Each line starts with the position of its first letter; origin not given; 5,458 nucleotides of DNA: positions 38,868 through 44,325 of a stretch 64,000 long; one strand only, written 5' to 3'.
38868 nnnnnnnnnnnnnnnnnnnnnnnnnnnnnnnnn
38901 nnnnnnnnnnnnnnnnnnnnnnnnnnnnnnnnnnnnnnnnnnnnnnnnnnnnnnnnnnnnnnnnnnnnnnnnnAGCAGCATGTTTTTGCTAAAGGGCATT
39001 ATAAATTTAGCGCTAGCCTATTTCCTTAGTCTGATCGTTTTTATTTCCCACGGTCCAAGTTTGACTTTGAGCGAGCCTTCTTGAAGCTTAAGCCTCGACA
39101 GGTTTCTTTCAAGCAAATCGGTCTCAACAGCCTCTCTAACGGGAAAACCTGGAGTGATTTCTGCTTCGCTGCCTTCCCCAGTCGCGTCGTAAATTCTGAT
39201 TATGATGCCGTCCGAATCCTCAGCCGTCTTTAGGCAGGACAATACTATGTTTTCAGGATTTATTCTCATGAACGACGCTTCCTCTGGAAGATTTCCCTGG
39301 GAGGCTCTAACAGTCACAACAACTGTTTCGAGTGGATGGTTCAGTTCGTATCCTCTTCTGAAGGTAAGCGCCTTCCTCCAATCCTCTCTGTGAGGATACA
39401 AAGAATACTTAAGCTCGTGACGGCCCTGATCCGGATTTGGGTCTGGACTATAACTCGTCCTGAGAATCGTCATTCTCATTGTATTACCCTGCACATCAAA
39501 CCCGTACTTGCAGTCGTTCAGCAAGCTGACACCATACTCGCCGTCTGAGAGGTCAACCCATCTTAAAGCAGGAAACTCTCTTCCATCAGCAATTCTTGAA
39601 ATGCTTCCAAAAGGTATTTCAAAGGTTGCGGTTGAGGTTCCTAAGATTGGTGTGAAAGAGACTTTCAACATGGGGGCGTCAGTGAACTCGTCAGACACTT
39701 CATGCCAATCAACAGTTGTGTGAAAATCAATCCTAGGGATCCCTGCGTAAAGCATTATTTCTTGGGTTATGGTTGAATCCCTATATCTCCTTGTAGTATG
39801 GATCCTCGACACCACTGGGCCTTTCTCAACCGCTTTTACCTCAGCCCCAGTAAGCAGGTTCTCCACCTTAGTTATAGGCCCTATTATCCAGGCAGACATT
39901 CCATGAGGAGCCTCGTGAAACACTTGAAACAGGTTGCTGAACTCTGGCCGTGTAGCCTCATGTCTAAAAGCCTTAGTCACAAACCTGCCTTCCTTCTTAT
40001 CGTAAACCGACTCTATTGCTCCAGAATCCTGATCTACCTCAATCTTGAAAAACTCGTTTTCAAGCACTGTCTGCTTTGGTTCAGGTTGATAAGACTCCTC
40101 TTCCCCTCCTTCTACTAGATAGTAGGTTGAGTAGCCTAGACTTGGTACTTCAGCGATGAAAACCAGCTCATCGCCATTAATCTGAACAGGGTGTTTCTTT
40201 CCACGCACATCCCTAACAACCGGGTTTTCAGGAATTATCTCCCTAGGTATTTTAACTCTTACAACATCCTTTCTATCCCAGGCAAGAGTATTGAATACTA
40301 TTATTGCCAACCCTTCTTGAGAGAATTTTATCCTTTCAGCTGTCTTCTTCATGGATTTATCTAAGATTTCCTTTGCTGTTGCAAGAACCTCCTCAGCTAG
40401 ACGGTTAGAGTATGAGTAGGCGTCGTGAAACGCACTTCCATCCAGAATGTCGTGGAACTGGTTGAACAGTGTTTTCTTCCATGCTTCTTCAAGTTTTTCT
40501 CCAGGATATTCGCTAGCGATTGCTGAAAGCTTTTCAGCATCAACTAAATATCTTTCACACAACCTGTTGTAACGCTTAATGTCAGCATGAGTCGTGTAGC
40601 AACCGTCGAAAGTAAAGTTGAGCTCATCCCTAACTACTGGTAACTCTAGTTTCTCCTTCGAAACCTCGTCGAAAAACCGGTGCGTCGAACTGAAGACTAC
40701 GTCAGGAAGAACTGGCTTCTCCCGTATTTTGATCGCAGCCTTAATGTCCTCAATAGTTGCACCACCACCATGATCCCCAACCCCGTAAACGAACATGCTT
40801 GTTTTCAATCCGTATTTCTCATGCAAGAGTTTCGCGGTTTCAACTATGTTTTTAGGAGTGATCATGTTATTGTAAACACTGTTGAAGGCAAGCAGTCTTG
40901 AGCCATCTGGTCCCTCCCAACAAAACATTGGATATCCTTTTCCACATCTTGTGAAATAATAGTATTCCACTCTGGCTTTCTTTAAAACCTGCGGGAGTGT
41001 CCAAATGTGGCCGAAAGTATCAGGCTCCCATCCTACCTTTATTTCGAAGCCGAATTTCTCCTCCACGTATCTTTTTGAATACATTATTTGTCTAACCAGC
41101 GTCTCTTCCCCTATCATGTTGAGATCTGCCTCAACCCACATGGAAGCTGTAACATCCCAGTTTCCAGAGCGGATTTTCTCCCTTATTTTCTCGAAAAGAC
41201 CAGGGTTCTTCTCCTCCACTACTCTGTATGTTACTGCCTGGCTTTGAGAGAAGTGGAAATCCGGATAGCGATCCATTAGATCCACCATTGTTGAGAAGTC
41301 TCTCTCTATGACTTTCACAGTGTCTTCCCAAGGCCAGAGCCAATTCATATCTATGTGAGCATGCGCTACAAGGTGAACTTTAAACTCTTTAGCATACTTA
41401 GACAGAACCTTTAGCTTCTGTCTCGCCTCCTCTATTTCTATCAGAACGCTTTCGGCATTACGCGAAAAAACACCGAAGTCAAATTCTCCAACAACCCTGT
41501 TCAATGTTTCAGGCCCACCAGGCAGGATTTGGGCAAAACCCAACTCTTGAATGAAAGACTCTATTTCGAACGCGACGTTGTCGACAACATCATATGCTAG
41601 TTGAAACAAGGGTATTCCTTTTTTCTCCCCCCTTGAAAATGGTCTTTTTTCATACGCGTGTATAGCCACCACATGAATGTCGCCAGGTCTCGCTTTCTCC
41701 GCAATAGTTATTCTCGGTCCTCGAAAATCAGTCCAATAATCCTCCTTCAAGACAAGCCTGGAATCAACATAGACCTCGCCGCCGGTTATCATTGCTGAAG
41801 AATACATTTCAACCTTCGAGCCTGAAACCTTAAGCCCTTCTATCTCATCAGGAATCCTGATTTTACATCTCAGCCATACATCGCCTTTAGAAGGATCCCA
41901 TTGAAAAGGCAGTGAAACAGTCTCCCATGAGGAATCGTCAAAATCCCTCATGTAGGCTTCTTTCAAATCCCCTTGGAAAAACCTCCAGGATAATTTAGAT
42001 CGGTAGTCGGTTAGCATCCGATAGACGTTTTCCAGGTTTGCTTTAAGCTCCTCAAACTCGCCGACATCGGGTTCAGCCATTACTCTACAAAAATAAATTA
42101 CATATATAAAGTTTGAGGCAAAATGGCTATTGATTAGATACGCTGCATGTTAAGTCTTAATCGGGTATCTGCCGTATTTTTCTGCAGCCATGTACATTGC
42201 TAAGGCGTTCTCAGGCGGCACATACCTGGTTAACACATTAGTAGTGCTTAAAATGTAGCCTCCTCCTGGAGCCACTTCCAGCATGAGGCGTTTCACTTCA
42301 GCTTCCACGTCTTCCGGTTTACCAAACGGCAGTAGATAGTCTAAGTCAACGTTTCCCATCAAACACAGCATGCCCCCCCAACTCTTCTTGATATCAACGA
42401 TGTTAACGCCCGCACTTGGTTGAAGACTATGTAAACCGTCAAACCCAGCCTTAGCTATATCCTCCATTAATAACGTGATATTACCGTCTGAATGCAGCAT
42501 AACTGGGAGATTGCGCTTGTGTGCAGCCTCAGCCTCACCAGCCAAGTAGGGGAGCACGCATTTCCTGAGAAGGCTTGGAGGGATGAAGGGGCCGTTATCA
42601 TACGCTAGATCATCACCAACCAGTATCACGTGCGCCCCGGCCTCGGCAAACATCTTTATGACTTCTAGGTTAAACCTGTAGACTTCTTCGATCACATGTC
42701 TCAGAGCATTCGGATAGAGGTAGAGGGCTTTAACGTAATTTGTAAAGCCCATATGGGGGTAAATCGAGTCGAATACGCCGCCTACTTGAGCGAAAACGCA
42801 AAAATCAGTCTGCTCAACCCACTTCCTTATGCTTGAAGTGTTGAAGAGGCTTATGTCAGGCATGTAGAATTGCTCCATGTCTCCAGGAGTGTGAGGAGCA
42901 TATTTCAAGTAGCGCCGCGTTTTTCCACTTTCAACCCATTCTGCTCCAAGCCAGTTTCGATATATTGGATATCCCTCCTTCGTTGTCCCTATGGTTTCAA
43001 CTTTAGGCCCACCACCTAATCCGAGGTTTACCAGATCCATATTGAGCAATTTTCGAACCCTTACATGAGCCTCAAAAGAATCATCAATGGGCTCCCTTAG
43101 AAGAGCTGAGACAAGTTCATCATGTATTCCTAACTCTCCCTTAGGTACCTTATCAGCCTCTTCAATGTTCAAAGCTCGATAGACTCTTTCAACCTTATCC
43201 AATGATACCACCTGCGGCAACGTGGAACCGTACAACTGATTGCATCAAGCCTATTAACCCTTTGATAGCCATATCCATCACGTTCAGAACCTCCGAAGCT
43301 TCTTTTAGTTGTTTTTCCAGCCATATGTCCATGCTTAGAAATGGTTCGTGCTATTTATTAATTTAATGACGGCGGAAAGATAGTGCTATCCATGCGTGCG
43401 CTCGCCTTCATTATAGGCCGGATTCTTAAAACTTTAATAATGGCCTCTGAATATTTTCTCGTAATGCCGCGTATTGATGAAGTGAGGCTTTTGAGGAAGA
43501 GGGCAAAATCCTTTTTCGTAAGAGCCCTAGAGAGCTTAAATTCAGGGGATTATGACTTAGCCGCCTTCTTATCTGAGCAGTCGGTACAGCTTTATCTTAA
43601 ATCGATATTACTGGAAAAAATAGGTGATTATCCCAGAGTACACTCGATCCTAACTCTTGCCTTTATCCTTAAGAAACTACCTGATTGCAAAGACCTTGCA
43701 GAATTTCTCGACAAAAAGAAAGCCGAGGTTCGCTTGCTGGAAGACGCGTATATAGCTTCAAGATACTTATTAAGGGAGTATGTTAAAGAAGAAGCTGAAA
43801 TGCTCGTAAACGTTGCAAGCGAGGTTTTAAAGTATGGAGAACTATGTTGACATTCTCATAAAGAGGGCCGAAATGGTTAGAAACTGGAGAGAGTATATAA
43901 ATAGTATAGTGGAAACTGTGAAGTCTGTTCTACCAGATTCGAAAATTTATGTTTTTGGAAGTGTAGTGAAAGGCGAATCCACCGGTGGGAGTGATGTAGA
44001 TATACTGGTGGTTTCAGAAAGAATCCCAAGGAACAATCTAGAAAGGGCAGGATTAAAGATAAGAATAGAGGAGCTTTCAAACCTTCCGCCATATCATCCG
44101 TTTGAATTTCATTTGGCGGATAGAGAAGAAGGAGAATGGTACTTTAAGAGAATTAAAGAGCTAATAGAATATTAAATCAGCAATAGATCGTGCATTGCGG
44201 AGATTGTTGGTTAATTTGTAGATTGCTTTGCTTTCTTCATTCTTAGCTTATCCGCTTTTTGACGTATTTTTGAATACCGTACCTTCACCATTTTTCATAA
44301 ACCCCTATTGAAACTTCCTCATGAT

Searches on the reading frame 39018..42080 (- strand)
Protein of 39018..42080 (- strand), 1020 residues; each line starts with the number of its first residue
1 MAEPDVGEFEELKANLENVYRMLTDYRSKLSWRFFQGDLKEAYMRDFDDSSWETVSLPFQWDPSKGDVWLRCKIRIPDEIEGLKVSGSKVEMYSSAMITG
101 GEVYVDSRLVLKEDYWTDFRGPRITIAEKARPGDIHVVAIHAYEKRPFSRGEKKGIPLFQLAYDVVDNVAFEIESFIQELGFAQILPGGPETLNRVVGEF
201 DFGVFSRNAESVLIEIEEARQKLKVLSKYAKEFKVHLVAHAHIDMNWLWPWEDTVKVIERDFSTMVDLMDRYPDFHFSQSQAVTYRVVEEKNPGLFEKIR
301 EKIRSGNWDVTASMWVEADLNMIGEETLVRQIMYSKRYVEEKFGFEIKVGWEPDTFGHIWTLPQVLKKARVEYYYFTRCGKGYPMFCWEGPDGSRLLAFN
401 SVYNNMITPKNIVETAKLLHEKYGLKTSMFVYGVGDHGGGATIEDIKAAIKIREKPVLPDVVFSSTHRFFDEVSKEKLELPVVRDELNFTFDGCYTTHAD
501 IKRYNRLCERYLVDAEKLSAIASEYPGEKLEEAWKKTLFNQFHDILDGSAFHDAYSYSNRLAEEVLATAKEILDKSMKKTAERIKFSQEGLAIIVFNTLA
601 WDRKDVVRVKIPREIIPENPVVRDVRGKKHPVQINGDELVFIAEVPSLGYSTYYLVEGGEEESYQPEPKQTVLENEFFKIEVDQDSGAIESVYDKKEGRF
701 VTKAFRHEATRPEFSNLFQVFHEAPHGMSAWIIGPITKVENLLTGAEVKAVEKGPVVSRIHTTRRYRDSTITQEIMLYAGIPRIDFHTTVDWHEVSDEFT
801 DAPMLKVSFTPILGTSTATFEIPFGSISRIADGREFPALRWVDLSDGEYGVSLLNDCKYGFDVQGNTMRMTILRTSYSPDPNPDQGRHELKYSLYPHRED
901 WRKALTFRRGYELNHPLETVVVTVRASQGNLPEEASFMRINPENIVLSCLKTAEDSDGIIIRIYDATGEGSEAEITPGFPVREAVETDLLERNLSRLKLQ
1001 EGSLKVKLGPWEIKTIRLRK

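Call 46: search_protein_families(library=pfam, proteins=[window:39018-42080:-], max_evalue=0.00001)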
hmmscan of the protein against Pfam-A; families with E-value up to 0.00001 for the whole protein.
window:39018-42080:- (1020 aa): 4 families
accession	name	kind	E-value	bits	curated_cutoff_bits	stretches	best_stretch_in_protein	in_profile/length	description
PF01074.27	Glyco_hydro_38N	-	4.1e-62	210.5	25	1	234-475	1-257/270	Glycosyl hydrolases family 38 N-terminal domain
PF07748.19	Glyco_hydro_38C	-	2.3e-47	162.4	25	1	673-881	1-205/206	Glycosyl hydrolases family 38 C-terminal domain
PF09261.16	Alpha-mann_mid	-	3.6e-22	78.7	31.1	1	491-579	3-95/96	Alpha mannosidase middle domain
PF17677.7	Glyco_hydro38C2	-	3.5e-19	69.1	22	1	944-1016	1-72/72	Glycosyl hydrolases family 38 C-terminal beta sandwich domain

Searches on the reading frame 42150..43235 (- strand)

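Call 46: search_protein_families(library=pfam, proteins=[window:42150-43235:-], max_evalue=0.00001)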
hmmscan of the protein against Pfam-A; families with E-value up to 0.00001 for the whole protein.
window:42150-43235:- (361 aa): 1 family
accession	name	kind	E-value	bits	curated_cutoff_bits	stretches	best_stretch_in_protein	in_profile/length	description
PF01208.23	URO-D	-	1.3e-28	100.5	23.9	1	144-354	136-346/346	Uroporphyrinogen decarboxylase (URO-D)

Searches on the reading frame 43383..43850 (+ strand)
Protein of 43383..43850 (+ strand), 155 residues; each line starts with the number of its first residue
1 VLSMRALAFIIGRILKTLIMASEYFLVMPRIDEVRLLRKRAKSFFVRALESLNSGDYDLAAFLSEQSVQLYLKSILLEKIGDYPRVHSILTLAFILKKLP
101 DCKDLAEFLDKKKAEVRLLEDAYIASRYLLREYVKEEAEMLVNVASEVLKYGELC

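Call 46: search_protein_families(library=pfam, proteins=[window:43383-43850:+], max_evalue=0.00001)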
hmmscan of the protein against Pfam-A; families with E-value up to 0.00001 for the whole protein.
window:43383-43850:+ (155 aa): 1 family
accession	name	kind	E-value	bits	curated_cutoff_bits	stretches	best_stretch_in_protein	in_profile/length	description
PF05168.19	HEPN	-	1.2e-24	87.2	22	1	35-151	2-113/117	HEPN domain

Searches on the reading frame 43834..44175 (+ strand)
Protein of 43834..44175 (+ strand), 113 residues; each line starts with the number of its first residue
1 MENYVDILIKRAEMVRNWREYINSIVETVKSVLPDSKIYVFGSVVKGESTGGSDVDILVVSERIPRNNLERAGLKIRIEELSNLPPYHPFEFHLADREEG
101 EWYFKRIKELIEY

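Call 46: search_protein_families(library=pfam, proteins=[window:43834-44175:+], max_evalue=0.00001)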
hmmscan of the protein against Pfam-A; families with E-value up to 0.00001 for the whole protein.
window:43834-44175:+ (113 aa): 3 families
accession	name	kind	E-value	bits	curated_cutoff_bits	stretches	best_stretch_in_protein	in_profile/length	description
PF01909.29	NTP_transf_2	-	3.4e-11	43.8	21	1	23-84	2-63/93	Nucleotidyltransferase domain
PF22600.2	MTPAP-like_central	-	2e-07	31.6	27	1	11-72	15-74/139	Poly(A) RNA polymerase, mitochondrial-like, central palm domain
PF18765.7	Polbeta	-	2.9e-07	31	26.9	1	36-81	14-58/93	Polymerase beta, Nucleotidyltransferase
